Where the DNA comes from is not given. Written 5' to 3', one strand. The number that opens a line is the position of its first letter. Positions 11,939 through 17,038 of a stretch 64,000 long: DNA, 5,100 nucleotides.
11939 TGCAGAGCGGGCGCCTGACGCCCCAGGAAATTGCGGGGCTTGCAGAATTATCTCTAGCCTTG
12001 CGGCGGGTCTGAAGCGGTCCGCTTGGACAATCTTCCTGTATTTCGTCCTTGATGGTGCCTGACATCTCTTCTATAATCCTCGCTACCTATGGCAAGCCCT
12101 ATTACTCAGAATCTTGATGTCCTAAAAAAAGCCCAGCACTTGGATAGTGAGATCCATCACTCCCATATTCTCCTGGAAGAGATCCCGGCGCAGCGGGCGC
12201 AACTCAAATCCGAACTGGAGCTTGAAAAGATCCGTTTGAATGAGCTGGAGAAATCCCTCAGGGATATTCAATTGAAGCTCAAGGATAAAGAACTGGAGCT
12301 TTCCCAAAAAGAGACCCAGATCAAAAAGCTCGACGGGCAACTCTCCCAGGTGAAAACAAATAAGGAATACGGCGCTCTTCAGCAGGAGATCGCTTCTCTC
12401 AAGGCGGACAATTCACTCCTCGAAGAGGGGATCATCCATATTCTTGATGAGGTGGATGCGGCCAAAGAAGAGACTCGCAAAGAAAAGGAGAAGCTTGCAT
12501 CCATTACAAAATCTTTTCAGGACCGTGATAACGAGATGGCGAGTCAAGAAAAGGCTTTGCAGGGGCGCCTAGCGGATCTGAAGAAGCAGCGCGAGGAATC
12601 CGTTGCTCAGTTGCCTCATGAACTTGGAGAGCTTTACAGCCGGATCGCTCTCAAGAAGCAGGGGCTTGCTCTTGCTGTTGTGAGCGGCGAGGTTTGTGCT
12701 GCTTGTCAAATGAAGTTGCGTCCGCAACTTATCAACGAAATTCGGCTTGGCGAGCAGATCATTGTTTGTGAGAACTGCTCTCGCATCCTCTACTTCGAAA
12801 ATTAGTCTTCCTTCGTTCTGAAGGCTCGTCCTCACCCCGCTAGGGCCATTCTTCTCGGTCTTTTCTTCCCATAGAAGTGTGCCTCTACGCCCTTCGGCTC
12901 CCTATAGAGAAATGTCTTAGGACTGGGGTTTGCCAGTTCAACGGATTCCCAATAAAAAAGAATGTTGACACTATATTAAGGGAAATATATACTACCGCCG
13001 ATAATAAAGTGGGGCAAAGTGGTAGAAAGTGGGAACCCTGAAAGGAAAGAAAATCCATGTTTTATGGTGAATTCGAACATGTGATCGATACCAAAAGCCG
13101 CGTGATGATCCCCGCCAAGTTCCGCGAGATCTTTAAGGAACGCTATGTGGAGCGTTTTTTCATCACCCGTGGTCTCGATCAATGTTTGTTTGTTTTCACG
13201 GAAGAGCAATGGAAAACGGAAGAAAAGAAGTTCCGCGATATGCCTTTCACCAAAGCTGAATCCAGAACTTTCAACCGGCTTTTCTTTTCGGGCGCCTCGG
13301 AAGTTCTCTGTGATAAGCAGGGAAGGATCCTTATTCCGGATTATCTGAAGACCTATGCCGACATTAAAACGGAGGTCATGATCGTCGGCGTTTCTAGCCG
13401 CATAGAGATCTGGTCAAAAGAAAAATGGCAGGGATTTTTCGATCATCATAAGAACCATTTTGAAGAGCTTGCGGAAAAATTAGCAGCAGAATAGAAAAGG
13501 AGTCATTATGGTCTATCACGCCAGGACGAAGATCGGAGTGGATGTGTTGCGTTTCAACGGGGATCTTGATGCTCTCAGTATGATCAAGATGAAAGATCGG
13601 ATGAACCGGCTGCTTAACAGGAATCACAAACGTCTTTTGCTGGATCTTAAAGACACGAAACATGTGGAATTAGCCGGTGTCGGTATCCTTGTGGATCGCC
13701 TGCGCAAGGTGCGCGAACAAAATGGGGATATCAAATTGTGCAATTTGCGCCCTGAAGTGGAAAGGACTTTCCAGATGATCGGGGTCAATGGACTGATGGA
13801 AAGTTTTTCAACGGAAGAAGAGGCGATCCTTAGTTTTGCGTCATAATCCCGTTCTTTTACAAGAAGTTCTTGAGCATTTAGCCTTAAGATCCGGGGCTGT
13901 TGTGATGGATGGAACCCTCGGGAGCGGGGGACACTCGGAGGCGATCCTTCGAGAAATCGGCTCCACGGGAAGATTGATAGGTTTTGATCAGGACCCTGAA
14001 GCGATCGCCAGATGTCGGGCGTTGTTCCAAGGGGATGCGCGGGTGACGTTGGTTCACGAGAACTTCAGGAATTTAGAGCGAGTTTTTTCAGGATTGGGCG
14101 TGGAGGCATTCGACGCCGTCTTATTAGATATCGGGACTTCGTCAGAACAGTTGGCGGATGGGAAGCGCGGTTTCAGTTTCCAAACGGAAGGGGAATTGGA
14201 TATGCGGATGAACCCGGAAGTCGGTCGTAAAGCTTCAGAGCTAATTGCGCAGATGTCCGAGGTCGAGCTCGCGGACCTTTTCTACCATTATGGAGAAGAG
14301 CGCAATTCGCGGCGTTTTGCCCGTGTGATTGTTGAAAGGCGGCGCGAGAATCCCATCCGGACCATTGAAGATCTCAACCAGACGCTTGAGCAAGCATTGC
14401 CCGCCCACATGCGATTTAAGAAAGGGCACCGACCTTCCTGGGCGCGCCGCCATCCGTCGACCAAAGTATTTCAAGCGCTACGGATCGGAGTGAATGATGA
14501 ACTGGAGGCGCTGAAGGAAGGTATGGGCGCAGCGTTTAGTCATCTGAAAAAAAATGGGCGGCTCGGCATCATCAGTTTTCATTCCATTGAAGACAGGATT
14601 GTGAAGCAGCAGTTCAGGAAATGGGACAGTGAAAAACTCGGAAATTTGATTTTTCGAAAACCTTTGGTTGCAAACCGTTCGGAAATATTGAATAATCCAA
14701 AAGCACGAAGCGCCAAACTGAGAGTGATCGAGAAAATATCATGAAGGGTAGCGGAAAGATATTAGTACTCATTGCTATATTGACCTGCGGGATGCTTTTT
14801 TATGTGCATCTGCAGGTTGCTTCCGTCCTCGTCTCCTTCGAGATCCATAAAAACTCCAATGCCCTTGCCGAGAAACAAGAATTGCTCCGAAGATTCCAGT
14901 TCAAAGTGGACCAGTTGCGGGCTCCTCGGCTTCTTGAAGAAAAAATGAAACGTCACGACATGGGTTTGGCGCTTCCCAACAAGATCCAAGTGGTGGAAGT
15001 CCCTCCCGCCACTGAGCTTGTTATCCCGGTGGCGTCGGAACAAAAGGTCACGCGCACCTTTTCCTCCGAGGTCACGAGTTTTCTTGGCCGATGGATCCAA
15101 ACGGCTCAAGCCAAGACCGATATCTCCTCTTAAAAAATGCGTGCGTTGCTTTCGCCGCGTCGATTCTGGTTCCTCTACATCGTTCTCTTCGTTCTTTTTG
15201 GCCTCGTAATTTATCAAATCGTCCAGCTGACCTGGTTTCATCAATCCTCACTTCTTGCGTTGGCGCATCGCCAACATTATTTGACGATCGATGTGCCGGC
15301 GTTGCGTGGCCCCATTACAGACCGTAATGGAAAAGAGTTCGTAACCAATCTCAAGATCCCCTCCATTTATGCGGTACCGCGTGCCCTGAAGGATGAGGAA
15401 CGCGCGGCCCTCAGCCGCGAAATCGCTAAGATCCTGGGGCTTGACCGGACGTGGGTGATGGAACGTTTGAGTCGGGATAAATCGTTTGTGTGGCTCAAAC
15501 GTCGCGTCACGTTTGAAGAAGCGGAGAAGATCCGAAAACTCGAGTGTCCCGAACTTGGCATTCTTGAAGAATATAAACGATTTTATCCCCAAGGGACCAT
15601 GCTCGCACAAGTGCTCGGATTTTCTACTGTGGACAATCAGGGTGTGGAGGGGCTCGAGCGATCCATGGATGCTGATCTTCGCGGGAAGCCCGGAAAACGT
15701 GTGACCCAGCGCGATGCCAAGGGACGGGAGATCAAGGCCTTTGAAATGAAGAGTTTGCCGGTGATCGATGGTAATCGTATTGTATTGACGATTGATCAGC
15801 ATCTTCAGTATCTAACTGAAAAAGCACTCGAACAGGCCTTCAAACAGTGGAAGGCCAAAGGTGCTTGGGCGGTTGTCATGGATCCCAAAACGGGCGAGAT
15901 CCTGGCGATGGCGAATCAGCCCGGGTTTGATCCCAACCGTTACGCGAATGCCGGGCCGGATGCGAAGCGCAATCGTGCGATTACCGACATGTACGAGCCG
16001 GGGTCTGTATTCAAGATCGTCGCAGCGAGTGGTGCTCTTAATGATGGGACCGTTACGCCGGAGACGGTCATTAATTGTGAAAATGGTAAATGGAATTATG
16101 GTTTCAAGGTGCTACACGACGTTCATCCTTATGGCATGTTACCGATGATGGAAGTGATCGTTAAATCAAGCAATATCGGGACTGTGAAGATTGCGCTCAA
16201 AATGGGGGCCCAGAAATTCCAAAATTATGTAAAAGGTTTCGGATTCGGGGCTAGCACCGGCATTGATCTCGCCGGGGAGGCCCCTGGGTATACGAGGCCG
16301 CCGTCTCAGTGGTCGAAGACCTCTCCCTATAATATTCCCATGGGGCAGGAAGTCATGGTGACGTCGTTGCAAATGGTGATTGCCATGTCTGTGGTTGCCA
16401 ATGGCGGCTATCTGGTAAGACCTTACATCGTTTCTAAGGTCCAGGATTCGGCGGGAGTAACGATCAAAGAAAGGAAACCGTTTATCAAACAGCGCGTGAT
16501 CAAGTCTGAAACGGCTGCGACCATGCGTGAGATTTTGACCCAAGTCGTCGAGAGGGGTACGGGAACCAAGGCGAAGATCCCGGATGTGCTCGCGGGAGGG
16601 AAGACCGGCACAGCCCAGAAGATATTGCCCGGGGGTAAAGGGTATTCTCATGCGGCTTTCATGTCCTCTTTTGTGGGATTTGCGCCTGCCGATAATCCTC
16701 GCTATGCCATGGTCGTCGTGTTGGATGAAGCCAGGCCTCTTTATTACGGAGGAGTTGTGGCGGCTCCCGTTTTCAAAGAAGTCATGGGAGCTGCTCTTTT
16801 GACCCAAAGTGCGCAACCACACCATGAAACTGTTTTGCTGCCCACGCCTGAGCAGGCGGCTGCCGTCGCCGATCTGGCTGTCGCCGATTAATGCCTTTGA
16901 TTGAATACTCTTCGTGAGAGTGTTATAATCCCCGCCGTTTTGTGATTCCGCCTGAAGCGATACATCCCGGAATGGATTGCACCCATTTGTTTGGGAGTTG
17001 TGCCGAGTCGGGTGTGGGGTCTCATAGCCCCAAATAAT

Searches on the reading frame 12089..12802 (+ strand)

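Call 13: search_protein_families(library=pfam, proteins=[window:12089-12802:+], max_evalue=0.001)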
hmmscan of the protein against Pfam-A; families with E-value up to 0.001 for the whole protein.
window:12089-12802:+ (238 aa): 2 families
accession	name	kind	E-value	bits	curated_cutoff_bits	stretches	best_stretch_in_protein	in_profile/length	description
PF02591.20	Zn_ribbon_9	-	2.2e-12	47.3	29.1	1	202-234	1-33/33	C4-type zinc ribbon domain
PF24481.2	CT398_CC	-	6.2e-10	39.6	27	1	23-187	12-176/180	CT398-like coiled coil hairpin domain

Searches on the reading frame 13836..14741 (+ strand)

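Call 13: search_protein_families(library=pfam, proteins=[window:13836-14741:+], max_evalue=0.001)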
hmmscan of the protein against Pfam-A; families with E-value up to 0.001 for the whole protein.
window:13836-14741:+ (302 aa): 4 families
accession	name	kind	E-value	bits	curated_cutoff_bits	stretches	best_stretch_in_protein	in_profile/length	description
PF01795.25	Methyltransf_5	-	5.7e-96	322.1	27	1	2-301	3-309/309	MraW methylase family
PF08704.16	GCD14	-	4.8e-07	30.1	26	1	11-103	32-125/247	tRNA methyltransferase complex GCD14 subunit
PF13847.12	Methyltransf_31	-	7.2e-06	26.2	27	1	18-98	2-81/145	Methyltransferase domain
PF13649.12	Methyltransf_25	-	5.6e-05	24.2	27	1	23-96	1-69/97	Methyltransferase domain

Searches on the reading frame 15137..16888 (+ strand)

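Call 8: search_protein_families(library=pfam, proteins=[window:15137-16888:+], max_evalue=0.001)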
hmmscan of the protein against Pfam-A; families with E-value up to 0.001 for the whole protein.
window:15137-16888:+ (584 aa): 3 families
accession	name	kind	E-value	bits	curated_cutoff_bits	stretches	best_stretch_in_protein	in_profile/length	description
PF00905.27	Transpeptidase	-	5.9e-84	282.2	22.1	1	245-550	3-298/299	Penicillin binding protein transpeptidase domain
PF03717.20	PBP_dimer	-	9.4e-20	72.2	24.4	1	53-200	2-177/180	Penicillin-binding Protein dimerisation domain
PF21922.1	PBP_dimer_2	-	5.3e-06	27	27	1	145-192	22-68/83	Penicillin binding protein A dimerisation domain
